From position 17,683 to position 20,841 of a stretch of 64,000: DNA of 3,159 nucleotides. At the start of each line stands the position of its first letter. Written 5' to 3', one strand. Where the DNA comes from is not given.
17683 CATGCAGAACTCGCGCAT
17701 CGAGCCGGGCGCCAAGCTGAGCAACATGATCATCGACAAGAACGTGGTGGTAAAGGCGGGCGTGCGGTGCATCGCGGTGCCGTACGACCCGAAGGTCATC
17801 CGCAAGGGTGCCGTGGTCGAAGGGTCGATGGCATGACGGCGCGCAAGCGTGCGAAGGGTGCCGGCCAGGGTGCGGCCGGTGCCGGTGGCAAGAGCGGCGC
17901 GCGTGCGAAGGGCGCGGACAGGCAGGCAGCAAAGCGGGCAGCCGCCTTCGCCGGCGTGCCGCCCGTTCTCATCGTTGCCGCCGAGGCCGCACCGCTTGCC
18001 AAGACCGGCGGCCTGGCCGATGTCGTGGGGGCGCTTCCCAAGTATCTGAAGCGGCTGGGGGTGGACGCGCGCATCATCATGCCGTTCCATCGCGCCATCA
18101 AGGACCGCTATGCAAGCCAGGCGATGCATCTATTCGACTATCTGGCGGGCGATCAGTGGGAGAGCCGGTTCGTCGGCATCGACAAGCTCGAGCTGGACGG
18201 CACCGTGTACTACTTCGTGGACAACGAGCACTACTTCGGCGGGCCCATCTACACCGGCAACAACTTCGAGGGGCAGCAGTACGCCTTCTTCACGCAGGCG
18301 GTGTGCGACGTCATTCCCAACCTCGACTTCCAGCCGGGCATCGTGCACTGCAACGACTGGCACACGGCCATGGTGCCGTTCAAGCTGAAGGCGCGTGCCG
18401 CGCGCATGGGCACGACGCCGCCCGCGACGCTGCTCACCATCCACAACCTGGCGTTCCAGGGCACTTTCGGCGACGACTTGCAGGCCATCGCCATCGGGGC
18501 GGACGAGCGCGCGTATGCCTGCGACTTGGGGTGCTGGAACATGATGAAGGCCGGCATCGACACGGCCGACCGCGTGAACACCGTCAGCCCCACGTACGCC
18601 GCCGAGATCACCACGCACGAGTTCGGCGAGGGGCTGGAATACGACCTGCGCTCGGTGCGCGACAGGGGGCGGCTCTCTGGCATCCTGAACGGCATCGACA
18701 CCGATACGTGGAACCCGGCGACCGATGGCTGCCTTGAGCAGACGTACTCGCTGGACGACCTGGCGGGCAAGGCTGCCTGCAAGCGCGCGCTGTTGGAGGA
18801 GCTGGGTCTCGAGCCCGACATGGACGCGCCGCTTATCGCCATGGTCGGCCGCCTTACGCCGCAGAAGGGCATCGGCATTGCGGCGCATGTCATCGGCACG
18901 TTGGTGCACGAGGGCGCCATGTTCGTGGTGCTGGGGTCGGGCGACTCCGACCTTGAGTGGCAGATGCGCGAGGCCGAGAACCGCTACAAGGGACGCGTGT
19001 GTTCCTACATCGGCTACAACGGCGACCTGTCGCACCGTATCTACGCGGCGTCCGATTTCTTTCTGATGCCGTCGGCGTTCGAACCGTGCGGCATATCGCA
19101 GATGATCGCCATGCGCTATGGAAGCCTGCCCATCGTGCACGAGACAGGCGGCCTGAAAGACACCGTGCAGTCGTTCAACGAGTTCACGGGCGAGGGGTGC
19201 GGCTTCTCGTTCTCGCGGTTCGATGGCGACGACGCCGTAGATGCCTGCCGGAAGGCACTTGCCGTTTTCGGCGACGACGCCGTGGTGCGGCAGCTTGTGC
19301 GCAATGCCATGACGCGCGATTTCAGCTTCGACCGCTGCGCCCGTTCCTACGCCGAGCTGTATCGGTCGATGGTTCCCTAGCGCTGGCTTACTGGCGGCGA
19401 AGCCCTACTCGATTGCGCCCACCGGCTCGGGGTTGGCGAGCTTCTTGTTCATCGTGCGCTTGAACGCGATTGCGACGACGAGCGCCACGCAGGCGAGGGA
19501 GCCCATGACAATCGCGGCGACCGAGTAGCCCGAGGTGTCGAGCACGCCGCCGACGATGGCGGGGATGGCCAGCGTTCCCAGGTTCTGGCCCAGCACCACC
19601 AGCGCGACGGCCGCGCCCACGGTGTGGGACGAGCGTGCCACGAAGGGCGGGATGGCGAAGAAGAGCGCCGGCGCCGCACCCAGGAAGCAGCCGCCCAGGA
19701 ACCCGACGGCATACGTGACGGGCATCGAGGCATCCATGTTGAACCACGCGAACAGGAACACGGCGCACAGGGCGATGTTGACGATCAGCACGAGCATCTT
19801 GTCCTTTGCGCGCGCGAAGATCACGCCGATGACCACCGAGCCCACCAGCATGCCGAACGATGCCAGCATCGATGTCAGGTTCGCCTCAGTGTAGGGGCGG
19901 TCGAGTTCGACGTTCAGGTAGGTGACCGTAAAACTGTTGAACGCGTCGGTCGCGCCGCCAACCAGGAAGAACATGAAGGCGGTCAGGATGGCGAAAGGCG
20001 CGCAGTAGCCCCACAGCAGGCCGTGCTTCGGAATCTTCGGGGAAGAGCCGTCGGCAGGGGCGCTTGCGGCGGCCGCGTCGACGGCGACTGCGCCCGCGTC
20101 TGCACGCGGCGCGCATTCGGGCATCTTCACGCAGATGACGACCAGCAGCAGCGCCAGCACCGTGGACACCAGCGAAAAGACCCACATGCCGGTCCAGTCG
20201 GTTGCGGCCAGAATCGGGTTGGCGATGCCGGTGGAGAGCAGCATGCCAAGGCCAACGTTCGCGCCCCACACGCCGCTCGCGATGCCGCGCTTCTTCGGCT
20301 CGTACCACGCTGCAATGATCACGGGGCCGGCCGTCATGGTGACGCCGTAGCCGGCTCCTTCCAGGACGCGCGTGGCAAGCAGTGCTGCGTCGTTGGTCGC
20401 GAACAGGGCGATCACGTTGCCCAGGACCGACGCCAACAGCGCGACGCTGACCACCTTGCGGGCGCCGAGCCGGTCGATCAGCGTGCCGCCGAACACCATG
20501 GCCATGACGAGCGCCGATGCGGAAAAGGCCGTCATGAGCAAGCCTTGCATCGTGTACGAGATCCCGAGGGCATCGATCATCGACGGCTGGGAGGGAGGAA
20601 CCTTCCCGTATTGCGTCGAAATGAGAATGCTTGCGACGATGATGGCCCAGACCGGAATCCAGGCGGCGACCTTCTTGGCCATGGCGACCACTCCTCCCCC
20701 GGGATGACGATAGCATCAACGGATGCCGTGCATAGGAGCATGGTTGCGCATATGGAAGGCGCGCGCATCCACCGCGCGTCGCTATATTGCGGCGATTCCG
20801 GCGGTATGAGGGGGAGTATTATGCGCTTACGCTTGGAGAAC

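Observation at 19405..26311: Cassette 1: Tat-less Mo-bisPGD oxidoreductase, 111-aa ferredoxin and MFS transporter, next to a polytopic LuxR regulator and a second paralogous MFS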

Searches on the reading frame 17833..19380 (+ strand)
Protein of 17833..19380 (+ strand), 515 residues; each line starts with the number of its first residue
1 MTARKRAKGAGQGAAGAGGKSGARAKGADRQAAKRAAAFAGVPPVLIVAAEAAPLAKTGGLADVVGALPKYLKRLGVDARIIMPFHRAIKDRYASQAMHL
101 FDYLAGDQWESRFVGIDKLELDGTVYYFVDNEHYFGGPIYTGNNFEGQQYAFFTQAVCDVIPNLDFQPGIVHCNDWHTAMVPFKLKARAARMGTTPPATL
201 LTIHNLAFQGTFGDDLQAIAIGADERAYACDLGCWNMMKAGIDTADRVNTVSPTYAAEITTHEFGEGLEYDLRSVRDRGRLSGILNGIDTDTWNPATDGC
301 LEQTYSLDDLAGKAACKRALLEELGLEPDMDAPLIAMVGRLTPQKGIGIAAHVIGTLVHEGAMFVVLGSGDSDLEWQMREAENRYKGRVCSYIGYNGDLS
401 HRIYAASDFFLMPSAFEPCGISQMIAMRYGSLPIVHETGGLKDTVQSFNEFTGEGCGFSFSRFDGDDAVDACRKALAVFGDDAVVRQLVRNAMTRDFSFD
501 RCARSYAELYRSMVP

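Call 57: find_related_loci(query=window:17833-19380:+, collection=metagenome_contigs, flank=9000)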
Query window:17833-19380:+ (515 aa) in metagenome_contigs; peptide patterns used: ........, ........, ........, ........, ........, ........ (x = any residue, [..] = any of these).
194 stretches matched a pattern; 116 encode a relative of the query (tblastn E <= 1e-3); the best 80 are kept; 80 distinct loci.
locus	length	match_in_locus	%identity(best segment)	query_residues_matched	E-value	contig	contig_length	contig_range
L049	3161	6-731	98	274-515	2e-166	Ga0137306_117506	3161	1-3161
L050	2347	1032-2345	51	1-419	3e-139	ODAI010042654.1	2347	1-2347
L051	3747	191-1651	44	31-513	1e-123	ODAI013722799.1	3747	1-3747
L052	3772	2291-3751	44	31-513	2e-123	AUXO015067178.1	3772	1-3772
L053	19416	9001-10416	42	45-513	6e-120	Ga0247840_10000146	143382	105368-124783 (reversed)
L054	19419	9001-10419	43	45-514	4e-116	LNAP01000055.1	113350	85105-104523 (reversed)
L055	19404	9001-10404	41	45-510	3e-113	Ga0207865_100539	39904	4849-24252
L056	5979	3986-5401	40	45-513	3e-112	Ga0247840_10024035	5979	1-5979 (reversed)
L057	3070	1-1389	41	50-510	5e-115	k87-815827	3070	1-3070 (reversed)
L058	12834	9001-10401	41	45-513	3e-110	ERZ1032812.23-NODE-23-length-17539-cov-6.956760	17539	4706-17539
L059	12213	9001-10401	41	45-513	3e-110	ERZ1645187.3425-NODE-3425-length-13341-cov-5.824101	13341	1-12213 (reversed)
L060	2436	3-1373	41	61-514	2e-113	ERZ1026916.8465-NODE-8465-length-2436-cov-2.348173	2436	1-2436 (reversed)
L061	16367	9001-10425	40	45-514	5e-106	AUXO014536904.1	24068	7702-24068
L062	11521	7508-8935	40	45-514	3e-104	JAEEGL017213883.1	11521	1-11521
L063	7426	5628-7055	40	45-514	2e-104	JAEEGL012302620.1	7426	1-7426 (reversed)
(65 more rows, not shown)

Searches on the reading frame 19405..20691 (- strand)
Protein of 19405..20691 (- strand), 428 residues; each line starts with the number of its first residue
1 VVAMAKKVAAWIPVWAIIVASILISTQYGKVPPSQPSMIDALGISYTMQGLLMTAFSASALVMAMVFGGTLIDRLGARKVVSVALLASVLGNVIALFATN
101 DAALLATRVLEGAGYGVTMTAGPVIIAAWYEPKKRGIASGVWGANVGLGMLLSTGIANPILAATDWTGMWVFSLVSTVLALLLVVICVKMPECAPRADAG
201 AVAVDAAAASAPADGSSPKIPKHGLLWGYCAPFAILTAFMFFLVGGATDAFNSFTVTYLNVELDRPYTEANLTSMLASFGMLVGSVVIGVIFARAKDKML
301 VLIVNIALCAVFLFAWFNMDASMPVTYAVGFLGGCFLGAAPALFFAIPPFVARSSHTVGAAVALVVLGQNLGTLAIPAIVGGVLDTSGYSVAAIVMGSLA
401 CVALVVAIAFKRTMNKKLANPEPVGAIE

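Call 4: search_protein_families(library=pfam, proteins=[window:19405-20691:-], max_evalue=0.01)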
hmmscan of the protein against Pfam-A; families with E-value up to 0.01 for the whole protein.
window:19405-20691:- (428 aa): 2 families
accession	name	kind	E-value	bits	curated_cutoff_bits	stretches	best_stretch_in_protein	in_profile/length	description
PF07690.21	MFS_1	-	2.5e-47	161.9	33.4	2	18-352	2-323/347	Major Facilitator Superfamily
PF00083.30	Sugar_tr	-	6.2e-09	35.7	22.3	1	46-192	45-193/452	Sugar (and other) transporter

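Call 5: search_protein_families(library=ncbifam, proteins=[window:19405-20691:-], max_evalue=0.01)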
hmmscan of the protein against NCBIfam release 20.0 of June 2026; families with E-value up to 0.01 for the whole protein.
window:19405-20691:- (428 aa): 29 families (the best 25 are shown)
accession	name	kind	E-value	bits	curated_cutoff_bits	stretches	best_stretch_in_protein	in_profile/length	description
TIGR00893.1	2A0114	subfamily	1e-24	87.3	395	1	35-408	17-396/399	D-galactonate transporter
TIGR00881.1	2A0104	subfamily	5.2e-14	52.1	407.75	1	34-392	17-378/379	phosphoglycerate transporter protein PgtP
TIGR00895.1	2A0115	subfamily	1.4e-12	47.3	418.55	1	35-193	40-195/398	aromatic acid/H+ symport family MFS transporter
TIGR00880.1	2_A_01_02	superfamily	2.9e-12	46.9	131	1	50-192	1-140/141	multidrug resistance protein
TIGR00894.1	2A0114euk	subfamily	4e-12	45.4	626.45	1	45-196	74-228/465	Na(+)-dependent inorganic phosphate cotransporter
NF049980.1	SfMCT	equivalog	3.5e-10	39.1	320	1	14-395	5-374/378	L-lactate MFS transporter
NF038246.1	bile_salt_MFS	equivalog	3.5e-09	36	400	1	123-409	117-402/408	conjugated bile salt MFS transporter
NF008586.0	PRK11551.1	equivalog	1.8e-08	33.8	410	1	36-417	39-399/406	3-(3-hydroxy-phenyl)propionate transporter MhpT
TIGR00890.1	2A0111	subfamily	1.9e-08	33.6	374.85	1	11-192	3-181/377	oxalate/formate antiport family MFS transporter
TIGR00711.1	efflux_EmrB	subfamily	7.5e-08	31.5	230.2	1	17-190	7-179/485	DHA2 family efflux MFS transporter permease subunit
NF009048.0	PRK12382.1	subfamily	7.6e-08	31.6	364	1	46-188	248-389/392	arabinose transporter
NF007792.0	PRK10489.1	equivalog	3.7e-07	29.5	324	1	272-406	56-194/419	enterobactin transporter EntS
NF000060.1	MFS_efflux_LmrB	exception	3.7e-07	29.3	800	1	61-186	65-190/479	lincomycin efflux MFS transporter Lmr(B)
TIGR00899.1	2A0120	subfamily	1.1e-06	28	522.3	1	38-185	226-371/375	sugar efflux transporter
TIGR00897.2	2A0118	subfamily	1.4e-06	27.5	375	1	38-193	34-193/401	RbtT/DalT/CsbX family MFS transporter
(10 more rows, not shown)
